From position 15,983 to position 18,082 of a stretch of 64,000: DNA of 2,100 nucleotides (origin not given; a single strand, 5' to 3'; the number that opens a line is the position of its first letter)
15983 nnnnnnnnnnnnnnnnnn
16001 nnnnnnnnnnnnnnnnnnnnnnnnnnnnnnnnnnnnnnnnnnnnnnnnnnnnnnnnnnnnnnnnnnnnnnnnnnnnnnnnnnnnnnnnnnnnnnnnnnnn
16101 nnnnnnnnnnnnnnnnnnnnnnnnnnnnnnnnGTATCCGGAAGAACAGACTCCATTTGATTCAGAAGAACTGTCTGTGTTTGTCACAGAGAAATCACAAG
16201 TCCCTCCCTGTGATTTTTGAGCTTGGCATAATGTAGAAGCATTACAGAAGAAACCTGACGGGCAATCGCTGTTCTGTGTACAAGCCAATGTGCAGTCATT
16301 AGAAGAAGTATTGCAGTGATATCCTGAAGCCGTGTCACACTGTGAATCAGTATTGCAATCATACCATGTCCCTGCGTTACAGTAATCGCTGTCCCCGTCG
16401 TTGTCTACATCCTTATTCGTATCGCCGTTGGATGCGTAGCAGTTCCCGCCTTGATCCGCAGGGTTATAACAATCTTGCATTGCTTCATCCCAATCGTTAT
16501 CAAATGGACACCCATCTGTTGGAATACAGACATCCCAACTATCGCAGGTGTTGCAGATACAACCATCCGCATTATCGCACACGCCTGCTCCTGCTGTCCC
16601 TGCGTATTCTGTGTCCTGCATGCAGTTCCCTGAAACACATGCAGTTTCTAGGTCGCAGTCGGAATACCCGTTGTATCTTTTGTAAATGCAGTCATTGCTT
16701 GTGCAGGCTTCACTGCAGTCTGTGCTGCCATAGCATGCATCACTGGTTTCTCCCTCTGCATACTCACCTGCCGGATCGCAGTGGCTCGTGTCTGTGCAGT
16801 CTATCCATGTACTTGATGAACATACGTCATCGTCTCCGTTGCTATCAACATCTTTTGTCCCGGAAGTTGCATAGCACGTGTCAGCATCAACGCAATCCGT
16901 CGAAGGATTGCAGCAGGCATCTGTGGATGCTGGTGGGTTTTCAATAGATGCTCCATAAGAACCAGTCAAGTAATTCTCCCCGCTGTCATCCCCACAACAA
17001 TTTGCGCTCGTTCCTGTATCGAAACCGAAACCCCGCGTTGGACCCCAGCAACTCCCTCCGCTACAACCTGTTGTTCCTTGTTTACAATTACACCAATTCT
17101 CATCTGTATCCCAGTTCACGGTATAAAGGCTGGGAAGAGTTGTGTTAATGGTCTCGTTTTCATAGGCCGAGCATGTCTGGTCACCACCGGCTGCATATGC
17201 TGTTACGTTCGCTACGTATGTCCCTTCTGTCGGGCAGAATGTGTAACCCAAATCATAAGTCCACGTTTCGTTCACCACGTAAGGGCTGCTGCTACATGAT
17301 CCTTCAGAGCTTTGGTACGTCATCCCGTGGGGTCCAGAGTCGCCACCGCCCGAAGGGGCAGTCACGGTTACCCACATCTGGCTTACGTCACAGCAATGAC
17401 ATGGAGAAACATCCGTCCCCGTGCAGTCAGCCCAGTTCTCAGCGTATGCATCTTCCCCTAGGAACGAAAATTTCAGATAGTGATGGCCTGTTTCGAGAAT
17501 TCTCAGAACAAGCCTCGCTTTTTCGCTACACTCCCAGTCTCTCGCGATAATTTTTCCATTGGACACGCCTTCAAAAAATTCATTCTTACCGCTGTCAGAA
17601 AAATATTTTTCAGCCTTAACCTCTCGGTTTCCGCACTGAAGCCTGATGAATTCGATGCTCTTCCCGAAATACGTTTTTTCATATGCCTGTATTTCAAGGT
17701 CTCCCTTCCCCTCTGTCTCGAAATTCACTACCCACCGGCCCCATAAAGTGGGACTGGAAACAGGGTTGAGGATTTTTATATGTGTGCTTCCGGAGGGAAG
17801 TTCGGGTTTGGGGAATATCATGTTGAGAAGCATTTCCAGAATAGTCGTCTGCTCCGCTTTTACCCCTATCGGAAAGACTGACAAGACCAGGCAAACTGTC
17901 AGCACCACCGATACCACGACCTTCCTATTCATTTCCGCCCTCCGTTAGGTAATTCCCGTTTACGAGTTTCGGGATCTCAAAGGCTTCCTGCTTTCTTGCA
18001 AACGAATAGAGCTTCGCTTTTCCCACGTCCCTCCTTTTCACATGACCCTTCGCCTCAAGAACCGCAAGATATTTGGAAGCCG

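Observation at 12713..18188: Giant 1739-aa Cys/Asp-rich LamG-domain protein co-transcribed with, and overlapped by, a small wHTH regulator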

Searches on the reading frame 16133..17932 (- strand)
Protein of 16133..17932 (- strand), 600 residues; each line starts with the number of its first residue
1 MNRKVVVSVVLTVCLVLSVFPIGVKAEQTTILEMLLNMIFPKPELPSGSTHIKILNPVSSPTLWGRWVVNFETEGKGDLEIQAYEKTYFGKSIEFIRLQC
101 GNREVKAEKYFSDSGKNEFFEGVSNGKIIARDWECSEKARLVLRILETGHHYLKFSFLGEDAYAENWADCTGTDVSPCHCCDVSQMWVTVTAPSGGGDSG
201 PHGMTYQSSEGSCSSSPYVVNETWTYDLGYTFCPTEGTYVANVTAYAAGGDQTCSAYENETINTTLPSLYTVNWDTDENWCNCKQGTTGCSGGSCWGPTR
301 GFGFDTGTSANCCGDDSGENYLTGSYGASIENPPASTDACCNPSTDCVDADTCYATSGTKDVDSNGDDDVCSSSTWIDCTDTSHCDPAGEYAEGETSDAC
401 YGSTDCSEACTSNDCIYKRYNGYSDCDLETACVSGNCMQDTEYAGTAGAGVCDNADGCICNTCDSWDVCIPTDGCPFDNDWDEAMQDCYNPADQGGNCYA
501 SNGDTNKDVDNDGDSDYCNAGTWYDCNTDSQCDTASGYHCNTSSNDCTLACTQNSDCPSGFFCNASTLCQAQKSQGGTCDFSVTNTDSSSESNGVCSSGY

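Call 69: predict_structure(alignment_id=A2)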
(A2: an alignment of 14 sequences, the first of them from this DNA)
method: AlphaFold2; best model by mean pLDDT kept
length: 600 residues; sequences in the alignment: 14
mean_pLDDT: 54.5   pTM: 0.36
mean pLDDT of the five models: 54.5, 53.5, 51.5, 50.8, 50.4
residues with pLDDT >= 90: 41; 70-90: 111; 50-70: 154; < 50: 294
segments of 3 or more residues with pLDDT < 50: 21-30, 42-44, 114-122, 171-176, 178-184, 209-220, 246-267, 278-280, 282-357, 381-467, 483-485, 490-496, 554-600
pLDDT, mean of each block of 10 residues (from residue 1): 71 71 41 58 52 79 71 94 83 84 85 49 73 92 77 91 77 44 58 72 59 40 58 66 50 40 48 55 41 36 37 39 35 35 40 51 60 56 38 33 34 26 29 34 34 35 43 67 50 55 74 71 70 68 70 45 31 31 36 33
secondary structure, 60 per line:
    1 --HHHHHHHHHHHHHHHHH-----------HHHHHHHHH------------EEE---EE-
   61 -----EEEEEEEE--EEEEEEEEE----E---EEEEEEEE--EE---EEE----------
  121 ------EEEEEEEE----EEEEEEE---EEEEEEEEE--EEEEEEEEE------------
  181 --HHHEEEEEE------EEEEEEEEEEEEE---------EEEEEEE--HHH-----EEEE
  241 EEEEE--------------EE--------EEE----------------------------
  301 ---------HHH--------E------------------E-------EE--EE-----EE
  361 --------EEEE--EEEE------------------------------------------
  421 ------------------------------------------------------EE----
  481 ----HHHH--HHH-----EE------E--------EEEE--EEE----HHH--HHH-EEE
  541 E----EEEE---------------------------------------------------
elements in order: H3-19 H31-39 E52-54 E66-73 E76-84 E93-100 E108-110 E127-134 E139-145 E149-157 E160-168 E186-191 E198-210 E220-226 E237-245 E270-272 E369-372 E375-378 H485-488 E516-519 E522-524 E538-541 E546-549

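Call 71: fold_search(model_id=the predicted structure, library=pdb)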
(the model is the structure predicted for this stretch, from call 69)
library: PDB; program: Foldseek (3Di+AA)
matches with E <= 10: 1693; with E <= 0.001: 0
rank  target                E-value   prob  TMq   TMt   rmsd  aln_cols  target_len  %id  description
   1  6vbv_7                1.3e-03  0.98  0.16  0.14  12.5       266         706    9  Structure of the bovine BBSome:ARL6:GTP complex (released 2020-01-29)
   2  8p4l_A                1.7e-03  0.82  0.09  0.10  15.6       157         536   14  Beta-N-acetylgalactosaminidase from Niabella aurantiaca (released 2024-01-17)
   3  4z23                  1.8e-03  0.98  0.12  0.20   8.4       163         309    6  BspA_C_WT (released 2016-06-29)
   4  5wlg_E                2.7e-03  0.63  0.10  0.22  17.7       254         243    8  Crystal Structure of H-2Db with the GAP501 peptide (SQL) (released 2017-11-15)
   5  6fqa_A                2.7e-03  0.54  0.10  0.22  16.6       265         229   11  Crystal structure of the CsuC-CsuA/B chaperone-subunit preassembly complex of the archaic chaperone-usher Csu pili of  (released 2018-09-26)
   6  5dz9                  2.9e-03  0.97  0.12  0.19   8.4       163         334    6  Streptococcus agalactiae AgI/II polypeptide BspA C-terminal domain (Mut) (released 2016-06-22)
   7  4ofq_A                3.1e-03  0.77  0.13  0.20  18.0       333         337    7  Structure of the C-terminal domain of the Streptococcus pyogenes antigen I/II-family protein AspA (released 2014-03-12)
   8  5ghu                  3.1e-03  0.75  0.11  0.28  15.5       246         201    9  Crystal structure of YadV chaperone at 1.63 Angstrom (released 2017-06-28)
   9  4s1r_L                3.8e-03  0.84  0.12  0.30  17.2       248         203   11  Crystal structure of a VRC01-lineage antibody, 45-VRC01.H08.F-117225, in complex with clade A/E HIV-1 gp120 core (released 2015-04-22)
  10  4pgz_B                4.1e-03  0.63  0.09  0.22  15.7       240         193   12  Structural basis of KIT activation by oncogenic mutations in the extracellular region reveals a zipper-like mechanism  (released 2015-03-18)
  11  6fjy_A                5.1e-03  0.51  0.10  0.23  15.9       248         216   10  Crystal structure of CsuC-CsuE chaperone-tip adhesion subunit pre-assembly complex from archaic chaperone-usher Csu pi (released 2018-05-16)
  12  5i5k_L                5.4e-03  0.60  0.11  0.26  16.6       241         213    9  Structure of complement C5 in complex with eculizumab (released 2016-03-16)
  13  4uic                  6.4e-03  0.93  0.15  0.13  13.6       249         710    6  Crystal structure of the S-layer protein rSbsC(31-844) (released 2016-04-13)
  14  3utp_E                6.4e-03  0.57  0.11  0.23  17.1       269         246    8  1E6 TCR specific for HLA-A*0201-ALWGPDPAAA (released 2012-01-25)
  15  4may_D                6.4e-03  0.47  0.12  0.22  16.9       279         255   10  Crystal structure of an immune complex (released 2013-10-23)
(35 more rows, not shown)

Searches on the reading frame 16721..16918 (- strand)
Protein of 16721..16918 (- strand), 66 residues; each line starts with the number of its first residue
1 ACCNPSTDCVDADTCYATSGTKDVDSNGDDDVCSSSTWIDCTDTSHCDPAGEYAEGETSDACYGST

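Call 97: search_solved_structures(query=A5, max_evalue=10, show_alignments=3)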
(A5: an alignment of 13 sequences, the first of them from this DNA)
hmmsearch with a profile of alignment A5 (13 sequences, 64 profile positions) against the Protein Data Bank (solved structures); distinct sequences matched with E-value up to 10: 2.
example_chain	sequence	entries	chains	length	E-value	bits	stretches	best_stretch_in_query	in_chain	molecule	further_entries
1rmr_A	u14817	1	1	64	3.7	11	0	12-35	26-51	Disintegrin schistatin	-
1tej_B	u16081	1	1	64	4.7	10.7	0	12-35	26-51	disintegrin chain B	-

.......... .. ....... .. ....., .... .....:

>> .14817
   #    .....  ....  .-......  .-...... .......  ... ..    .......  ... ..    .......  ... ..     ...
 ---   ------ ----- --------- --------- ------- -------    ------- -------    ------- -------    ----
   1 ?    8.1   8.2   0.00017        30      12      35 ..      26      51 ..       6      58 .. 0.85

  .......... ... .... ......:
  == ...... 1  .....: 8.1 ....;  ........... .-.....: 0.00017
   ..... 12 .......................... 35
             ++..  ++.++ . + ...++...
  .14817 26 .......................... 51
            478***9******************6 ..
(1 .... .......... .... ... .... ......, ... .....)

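Call 98: search_protein_families(library=pfam, alignment_id=A5, max_evalue=1)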
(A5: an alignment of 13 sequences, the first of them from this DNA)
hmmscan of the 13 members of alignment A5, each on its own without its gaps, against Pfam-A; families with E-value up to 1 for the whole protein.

A. member 1, seq(66 aa): 0 families

B. families by the number of members that match (of 13 scanned): 5 families
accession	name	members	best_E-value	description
PF04706.18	Dickkopf_N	1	0.0048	Dickkopf N-terminal cysteine-rich region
PF04942.19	CC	1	0.02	CC domain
PF01683.23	EB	1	0.021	EB module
PF23416.1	DUF7107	1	0.5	Domain of unknown function (DUF7107)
PF14625.12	Lustrin_cystein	1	0.59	Lustrin, cysteine-rich repeated domain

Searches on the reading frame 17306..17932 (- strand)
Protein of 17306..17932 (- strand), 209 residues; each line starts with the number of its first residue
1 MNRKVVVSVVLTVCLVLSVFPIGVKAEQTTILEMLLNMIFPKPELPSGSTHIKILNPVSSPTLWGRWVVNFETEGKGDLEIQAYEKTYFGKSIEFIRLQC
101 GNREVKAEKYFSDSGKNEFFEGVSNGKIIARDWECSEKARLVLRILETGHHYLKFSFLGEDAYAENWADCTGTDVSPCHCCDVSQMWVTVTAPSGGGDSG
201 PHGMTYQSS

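Call 37: search_protein_representatives(protein=window:17306-17932:-)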
Query: 209 residues. Proteins with E-value up to 0.001 (for the whole library): 395; up to 1e-10: 33; up to 1e-30: 8. The best 150 are listed.
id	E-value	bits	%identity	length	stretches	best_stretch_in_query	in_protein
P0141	1.2e-93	328.9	68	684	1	1-207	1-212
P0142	4.0e-75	268.4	61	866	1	1-208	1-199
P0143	2.2e-73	262.7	59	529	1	1-209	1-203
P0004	1.2e-68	247.2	63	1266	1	1-198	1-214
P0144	9.1e-66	237.8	53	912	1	1-205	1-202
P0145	1.6e-64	233.7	56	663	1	1-199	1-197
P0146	5.0e-36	140.6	44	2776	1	49-207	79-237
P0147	6.8e-32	127.1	42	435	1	46-197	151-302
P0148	9.8e-19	84.1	43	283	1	30-169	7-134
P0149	2.1e-16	76.5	40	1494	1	51-206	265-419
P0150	1.4e-15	73.7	42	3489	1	49-169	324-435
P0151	1.5e-15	73.7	42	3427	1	49-169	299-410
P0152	1.0e-14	71.0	36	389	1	5-172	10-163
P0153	3.0e-14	69.4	38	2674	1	49-169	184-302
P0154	4.2e-13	65.7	38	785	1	50-183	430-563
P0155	9.0e-13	64.6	36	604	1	47-185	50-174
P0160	3.8e-12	62.6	37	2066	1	37-167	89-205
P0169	5.6e-11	58.7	42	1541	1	51-168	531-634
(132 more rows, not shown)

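Call 38: search_protein_families(library=pfam, proteins=[P0146, P0149, P0154, P0160, P0169, P0155], max_evalue=0.001)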
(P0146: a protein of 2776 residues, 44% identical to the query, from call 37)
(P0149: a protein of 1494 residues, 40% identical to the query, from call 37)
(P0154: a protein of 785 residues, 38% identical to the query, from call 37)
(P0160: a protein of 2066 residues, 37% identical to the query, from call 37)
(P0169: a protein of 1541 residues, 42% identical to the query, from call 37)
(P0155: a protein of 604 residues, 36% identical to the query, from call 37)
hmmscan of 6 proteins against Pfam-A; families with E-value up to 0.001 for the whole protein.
P0146 (2776 aa): 5 families
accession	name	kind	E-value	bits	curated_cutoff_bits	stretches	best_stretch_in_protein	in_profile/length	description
PF03404.22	Mo-co_dimer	-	2.1e-09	37.9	22.7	0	1579-1605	41-67/138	Mo-co oxidoreductase dimerisation domain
PF02012.26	BNR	-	5.4e-06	26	27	0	836-846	2-12/12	BNR/Asp-box repeat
PF19077.6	Big_13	-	1.5e-05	25.9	27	0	2444-2530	22-101/102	Bacterial Ig-like domain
PF21471.3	Reelin_subrepeat-B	-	2e-05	24.8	27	0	1895-1914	62-82/127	Reelin subrepeat B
PF01835.25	MG2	-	0.00073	20.3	32.8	0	2641-2722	11-86/96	MG2 domain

P0149 (1494 aa): 0 families

P0154 (785 aa): 0 families

P0160 (2066 aa): 3 families
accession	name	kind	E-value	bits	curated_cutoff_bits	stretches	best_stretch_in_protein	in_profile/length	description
PF13385.13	Laminin_G_3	-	2.3e-16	60.7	27.6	1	938-1082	7-150/151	Concanavalin A-like lectin/glucanases superfamily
PF19077.6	Big_13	-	1.3e-13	51.7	27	1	634-685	50-102/102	Bacterial Ig-like domain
PF14522.11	Cytochrome_C7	-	5.9e-11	42.5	24.8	0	1864-1931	12-66/67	Cytochrome c7 and related cytochrome c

P0169 (1541 aa): 0 families

P0155 (604 aa): 2 families
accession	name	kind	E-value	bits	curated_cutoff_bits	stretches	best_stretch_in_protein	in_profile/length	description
PF13620.12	CarboxypepD_reg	-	0.00059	20.6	32.3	1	504-561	11-68/82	Carboxypeptidase regulatory-like domain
PF09134.16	Invasin_D3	-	0.0008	20.3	33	0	507-562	38-93/98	Invasin, domain 3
